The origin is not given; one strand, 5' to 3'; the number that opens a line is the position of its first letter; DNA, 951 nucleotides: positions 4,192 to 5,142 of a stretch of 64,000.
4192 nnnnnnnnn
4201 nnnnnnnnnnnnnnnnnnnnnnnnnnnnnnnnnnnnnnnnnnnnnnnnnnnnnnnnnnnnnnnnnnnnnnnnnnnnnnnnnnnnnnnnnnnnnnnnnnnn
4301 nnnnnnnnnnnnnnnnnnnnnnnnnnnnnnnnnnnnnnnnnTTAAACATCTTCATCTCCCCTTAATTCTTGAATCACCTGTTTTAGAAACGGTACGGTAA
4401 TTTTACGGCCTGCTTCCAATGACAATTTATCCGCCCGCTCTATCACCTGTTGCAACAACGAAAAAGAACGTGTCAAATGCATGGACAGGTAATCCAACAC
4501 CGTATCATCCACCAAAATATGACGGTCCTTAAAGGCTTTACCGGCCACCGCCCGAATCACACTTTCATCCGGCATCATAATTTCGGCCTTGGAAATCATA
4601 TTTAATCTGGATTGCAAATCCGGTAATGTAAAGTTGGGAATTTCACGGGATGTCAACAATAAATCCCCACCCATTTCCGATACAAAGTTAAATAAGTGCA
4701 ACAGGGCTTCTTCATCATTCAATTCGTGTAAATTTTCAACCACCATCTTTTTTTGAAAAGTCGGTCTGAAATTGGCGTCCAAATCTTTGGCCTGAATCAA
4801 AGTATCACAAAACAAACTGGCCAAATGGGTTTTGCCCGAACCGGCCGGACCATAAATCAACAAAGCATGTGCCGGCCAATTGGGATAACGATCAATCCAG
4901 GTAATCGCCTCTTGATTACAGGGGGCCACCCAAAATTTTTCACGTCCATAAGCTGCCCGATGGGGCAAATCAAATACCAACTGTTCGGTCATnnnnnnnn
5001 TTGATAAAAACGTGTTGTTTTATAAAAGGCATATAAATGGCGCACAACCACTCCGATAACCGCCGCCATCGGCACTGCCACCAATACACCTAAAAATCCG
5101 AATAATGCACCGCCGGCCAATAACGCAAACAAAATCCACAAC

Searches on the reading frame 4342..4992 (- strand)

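Call 5: search_protein_families(library=pfam, proteins=[window:4342-4992:-], max_evalue=1)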
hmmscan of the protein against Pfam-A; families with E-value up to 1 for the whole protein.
window:4342-4992:- (216 aa): 22 families
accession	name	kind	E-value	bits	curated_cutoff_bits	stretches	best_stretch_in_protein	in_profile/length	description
PF22688.2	Hda_lid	-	4.2e-12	46.3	27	1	145-207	4-65/65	Hda, lid domain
PF00308.24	Bac_DnaA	-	3.7e-05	24.4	23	1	15-59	5-52/162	Bacterial DnaA ATPAse domain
PF13191.12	AAA_16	-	0.0007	20.6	32.6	1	42-68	25-51/167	AAA ATPase domain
PF24883.2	NPHP3_N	-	0.00076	20.1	24.8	1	31-69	14-50/164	Nephrocystin 3, N-terminal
PF03969.22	AFG1_ATPase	-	0.0018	17.7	27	1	32-95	52-113/361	AFG1-like ATPase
PF05729.18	NACHT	-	0.0032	17.8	26.7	1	44-110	3-64/167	NACHT domain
PF01637.24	ATPase_2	-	0.0069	16.7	33.2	1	40-67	19-45/225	ATPase domain predominantly from Archaea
PF01078.27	Mg_chelatase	-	0.0077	16.1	20.3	1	41-67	22-48/207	Magnesium chelatase, subunit ChlI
PF20720.3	nSTAND3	-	0.0083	16.3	27.2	1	42-67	18-43/155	Novel STAND NTPase 3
PF13479.12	AAA_24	-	0.0093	16.3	27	1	44-66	5-27/195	AAA domain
PF13401.12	AAA_22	-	0.011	16.5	27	1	43-68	7-32/130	AAA domain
PF00004.35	AAA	-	0.02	15.8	21.2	1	44-65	1-22/131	ATPase family associated with various cellular activities (AAA)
PF00910.28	RNA_helicase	-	0.023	15.6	21.5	1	45-72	2-29/105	RNA helicase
PF04118.20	Dopey_N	-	0.04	13.5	26.4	1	110-192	192-278/306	Dopey, N-terminal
PF03368.19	Dicer_dimer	-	0.044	14.3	23.7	0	60-82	67-89/89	Dicer dimerisation domain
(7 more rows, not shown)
